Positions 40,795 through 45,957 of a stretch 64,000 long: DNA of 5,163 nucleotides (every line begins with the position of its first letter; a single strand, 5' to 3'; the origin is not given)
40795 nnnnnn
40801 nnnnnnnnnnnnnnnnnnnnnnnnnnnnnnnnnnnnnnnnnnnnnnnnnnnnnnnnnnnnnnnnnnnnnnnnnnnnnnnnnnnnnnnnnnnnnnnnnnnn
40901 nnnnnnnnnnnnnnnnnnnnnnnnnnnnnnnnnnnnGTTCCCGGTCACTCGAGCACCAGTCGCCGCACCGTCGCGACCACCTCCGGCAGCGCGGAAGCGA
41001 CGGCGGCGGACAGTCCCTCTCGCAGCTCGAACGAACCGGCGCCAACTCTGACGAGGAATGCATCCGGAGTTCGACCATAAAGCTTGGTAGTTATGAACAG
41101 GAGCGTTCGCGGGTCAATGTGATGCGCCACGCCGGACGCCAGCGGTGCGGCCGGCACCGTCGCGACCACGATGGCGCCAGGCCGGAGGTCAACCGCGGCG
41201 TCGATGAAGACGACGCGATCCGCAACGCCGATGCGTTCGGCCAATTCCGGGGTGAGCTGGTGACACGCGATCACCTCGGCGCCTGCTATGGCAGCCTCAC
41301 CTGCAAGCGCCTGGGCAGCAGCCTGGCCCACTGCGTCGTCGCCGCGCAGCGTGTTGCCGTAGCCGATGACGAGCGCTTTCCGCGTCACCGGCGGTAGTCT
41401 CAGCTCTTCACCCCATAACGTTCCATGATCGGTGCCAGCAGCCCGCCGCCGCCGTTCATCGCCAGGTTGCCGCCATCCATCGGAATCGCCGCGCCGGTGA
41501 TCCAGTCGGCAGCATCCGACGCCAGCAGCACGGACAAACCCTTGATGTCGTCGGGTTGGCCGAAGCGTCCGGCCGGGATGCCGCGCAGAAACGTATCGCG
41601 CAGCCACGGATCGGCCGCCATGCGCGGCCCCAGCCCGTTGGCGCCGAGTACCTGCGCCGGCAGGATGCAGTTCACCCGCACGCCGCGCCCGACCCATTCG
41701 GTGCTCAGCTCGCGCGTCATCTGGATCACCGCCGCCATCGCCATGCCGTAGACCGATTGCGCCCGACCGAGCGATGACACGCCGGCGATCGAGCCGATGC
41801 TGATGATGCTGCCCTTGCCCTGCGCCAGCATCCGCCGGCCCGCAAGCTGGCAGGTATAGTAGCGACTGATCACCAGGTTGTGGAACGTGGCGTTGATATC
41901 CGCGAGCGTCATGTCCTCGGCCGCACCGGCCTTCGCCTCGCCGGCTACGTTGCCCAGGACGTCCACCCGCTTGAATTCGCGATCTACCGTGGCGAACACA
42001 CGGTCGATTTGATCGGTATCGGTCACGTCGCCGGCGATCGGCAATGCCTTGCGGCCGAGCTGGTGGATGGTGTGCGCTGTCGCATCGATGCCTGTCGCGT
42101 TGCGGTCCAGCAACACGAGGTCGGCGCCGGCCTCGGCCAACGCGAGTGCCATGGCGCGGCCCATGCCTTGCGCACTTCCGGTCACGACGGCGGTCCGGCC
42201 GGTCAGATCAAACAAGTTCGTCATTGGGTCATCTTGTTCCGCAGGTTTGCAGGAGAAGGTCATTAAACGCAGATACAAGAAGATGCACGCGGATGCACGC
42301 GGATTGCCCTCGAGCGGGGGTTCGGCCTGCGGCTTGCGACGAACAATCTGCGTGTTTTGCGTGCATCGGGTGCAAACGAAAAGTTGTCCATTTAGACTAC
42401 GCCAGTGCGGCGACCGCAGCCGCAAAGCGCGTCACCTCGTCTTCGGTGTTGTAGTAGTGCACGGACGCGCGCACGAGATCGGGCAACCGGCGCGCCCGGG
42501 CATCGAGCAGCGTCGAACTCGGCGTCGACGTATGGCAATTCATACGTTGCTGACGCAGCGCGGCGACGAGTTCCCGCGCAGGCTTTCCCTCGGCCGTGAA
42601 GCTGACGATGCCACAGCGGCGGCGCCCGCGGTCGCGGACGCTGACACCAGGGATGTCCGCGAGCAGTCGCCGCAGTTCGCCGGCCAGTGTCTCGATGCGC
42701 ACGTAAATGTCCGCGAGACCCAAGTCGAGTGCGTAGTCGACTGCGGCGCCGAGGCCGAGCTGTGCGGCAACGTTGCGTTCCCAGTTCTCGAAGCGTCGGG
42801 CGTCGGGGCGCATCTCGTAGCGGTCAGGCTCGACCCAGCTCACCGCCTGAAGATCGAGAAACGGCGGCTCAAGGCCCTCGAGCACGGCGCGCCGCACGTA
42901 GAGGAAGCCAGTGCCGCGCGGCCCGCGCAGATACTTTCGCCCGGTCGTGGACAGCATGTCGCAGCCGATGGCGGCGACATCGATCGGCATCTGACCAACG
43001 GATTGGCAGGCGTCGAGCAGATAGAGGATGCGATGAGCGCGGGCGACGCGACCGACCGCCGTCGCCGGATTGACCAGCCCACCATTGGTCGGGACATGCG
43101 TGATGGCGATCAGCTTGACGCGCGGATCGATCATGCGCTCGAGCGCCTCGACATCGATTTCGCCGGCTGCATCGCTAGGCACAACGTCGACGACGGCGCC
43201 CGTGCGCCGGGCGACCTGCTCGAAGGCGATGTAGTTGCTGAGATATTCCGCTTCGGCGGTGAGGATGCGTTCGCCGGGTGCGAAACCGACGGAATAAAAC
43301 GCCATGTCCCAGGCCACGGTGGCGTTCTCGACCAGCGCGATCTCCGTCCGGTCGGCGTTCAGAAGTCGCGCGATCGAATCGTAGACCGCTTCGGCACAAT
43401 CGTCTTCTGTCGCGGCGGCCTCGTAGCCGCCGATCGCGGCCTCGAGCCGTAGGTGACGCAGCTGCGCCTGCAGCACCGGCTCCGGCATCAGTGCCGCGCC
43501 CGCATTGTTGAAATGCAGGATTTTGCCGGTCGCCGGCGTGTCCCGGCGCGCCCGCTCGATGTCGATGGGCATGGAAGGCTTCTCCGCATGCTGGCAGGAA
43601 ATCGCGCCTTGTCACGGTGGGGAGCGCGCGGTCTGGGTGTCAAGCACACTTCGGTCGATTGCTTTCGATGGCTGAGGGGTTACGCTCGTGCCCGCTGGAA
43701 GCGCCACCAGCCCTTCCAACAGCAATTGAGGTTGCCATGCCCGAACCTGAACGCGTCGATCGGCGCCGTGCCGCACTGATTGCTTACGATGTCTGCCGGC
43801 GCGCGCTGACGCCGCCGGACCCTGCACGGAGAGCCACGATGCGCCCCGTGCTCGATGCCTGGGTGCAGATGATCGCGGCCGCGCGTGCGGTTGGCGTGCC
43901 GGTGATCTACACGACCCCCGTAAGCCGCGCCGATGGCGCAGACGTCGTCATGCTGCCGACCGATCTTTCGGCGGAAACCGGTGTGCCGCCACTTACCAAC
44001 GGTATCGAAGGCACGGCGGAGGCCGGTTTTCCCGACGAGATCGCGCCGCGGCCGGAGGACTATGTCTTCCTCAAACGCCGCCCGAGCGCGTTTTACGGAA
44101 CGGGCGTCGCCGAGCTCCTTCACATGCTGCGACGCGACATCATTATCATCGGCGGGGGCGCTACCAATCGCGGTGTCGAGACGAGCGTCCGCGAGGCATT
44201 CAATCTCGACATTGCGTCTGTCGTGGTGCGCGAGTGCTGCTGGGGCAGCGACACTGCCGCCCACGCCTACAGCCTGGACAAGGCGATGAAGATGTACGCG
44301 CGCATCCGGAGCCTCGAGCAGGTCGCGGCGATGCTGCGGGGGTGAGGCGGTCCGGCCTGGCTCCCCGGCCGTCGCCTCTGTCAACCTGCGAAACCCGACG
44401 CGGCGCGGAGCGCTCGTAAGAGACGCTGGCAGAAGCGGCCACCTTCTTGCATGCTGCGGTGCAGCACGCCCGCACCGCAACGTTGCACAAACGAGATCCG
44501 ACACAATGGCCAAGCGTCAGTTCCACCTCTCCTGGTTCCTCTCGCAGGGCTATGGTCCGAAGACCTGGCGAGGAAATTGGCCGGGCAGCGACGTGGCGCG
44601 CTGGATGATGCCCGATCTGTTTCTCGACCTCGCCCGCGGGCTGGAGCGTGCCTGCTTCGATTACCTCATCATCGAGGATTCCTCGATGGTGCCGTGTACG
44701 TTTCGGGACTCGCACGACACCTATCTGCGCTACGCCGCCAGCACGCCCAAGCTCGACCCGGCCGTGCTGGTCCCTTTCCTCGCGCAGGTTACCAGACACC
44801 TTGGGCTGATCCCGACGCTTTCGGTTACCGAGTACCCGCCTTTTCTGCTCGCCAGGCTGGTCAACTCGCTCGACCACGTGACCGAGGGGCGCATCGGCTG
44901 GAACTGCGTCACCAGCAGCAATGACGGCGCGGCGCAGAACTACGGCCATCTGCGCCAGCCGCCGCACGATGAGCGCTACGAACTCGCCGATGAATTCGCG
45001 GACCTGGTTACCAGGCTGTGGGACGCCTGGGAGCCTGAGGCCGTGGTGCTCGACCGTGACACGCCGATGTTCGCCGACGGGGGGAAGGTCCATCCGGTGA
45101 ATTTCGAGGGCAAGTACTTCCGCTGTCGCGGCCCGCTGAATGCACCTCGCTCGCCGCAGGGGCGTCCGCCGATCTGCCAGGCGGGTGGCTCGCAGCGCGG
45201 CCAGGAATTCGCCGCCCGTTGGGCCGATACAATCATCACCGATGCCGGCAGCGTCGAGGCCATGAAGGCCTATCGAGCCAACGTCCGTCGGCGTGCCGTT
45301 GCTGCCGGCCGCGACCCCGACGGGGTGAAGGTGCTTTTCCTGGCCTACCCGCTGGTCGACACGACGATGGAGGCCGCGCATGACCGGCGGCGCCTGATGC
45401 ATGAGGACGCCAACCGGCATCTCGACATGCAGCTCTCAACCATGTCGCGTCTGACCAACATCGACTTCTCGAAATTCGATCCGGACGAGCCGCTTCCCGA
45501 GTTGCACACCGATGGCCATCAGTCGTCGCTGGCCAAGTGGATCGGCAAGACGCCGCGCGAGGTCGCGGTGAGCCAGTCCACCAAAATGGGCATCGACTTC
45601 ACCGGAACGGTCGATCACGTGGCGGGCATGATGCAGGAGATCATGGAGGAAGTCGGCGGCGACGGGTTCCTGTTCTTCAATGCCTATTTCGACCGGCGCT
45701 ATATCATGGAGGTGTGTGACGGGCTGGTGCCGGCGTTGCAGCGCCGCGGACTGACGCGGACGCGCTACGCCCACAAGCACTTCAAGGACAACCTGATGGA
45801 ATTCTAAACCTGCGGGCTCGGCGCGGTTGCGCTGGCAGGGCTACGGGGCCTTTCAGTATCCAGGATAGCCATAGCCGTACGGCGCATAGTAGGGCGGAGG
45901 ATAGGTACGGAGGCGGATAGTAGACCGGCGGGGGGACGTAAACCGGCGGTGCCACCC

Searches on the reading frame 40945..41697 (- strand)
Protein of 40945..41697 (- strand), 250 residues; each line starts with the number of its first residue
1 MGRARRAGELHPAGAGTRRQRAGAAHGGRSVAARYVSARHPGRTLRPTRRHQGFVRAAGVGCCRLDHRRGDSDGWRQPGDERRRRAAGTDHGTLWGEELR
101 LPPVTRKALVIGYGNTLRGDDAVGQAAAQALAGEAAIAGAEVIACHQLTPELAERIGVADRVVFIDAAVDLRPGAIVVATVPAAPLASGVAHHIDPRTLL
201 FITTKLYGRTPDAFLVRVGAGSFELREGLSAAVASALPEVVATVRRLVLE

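Call 31: search_protein_families(library=pfam, proteins=[window:40945-41697:-], max_evalue=0.00001)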
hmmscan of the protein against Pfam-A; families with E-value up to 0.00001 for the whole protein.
window:40945-41697:- (250 aa): 0 families

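Call 53: search_protein_families(library=ncbifam, proteins=[window:40945-41697:-], max_evalue=0.1)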
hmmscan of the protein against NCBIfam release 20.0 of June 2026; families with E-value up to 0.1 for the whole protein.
window:40945-41697:- (250 aa): 6 families
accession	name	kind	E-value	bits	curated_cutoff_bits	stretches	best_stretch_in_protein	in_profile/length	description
TIGR00072.1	hydrog_prot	superfamily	3.9e-22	78.8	47.45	1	109-247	1-144/145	hydrogenase maturation protease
NF007777.0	PRK10466.1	equivalog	5.9e-06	26.1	190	1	107-247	2-148/164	HyaD/HybD family hydrogenase maturation endopeptidase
NF010781.0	PRK14184.1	equivalog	0.00065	18.9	438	1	99-164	151-210/286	bifunctional 5,10-methylene-tetrahydrofolate dehydrogenase/ 5,10-methylene-tetrahydrofolate cyclohydrolase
NF045519.1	NiFeSe_H2_mat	exception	0.002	18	190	1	107-175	2-71/152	NiFeSe hydrogenase maturation protease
TIGR00140.1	hupD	subfamily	0.0025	17.8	151.8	1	109-243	2-142/151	HyaD/HybD family hydrogenase maturation endopeptidase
NF010764.0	PRK14167.1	subfamily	0.051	12.7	477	1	120-173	166-219/297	bifunctional 5,10-methylene-tetrahydrofolate dehydrogenase/ 5,10-methylene-tetrahydrofolate cyclohydrolase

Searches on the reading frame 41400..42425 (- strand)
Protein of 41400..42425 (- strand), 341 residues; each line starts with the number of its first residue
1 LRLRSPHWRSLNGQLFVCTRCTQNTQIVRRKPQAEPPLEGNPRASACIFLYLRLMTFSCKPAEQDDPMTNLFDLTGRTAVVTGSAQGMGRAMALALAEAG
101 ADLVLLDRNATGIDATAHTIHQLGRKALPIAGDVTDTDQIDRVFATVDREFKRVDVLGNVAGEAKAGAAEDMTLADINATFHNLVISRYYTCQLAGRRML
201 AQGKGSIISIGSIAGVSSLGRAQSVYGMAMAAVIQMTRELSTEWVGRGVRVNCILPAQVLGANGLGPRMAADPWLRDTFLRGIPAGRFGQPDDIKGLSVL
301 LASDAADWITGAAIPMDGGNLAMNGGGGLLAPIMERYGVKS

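Call 30: search_protein_families(library=pfam, proteins=[window:41400-42425:-], max_evalue=0.00001)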
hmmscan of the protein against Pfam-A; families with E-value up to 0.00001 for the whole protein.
window:41400-42425:- (341 aa): 3 families
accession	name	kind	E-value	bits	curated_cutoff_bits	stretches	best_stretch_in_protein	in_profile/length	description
PF13561.12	adh_short_C2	-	1e-47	163.2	27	1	83-319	1-234/236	Enoyl-(Acyl carrier protein) reductase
PF00106.31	adh_short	-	9.6e-41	139.9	26.6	1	78-259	2-182/195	short chain dehydrogenase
PF08659.16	KR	-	7.5e-10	39.5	22.6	1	78-183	2-111/180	KR domain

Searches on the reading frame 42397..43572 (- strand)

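Call 30: search_protein_families(library=pfam, proteins=[window:42397-43572:-], max_evalue=0.00001)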
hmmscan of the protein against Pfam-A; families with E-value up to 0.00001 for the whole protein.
window:42397-43572:- (391 aa): 2 families
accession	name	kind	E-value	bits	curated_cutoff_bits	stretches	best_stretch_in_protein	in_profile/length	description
PF00266.25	Aminotran_5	-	1.1e-61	209.4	21.5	1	21-383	3-371/371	Aminotransferase class-V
PF01041.23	DegT_DnrJ_EryC1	-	2.6e-09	37.2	19.8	1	81-194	45-152/360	DegT/DnrJ/EryC1/StrS aminotransferase family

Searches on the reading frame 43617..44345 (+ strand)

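Call 30: search_protein_families(library=pfam, proteins=[window:43617-44345:+], max_evalue=0.00001)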
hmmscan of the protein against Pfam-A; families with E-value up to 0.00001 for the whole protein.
window:43617-44345:+ (242 aa): 1 family
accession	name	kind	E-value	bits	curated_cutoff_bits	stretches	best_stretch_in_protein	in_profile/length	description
PF00857.26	Isochorismatase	-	2.5e-28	99.8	27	1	53-235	2-175/175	Isochorismatase domain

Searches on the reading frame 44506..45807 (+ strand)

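Call 31: search_protein_families(library=pfam, proteins=[window:44506-45807:+], max_evalue=0.00001)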
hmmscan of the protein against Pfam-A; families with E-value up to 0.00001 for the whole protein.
window:44506-45807:+ (433 aa): 1 family
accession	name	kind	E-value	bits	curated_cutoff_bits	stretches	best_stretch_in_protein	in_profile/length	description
PF00296.26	Bac_luciferase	-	6.7e-38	131.2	27.9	1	37-336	23-263/314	Luciferase-like monooxygenase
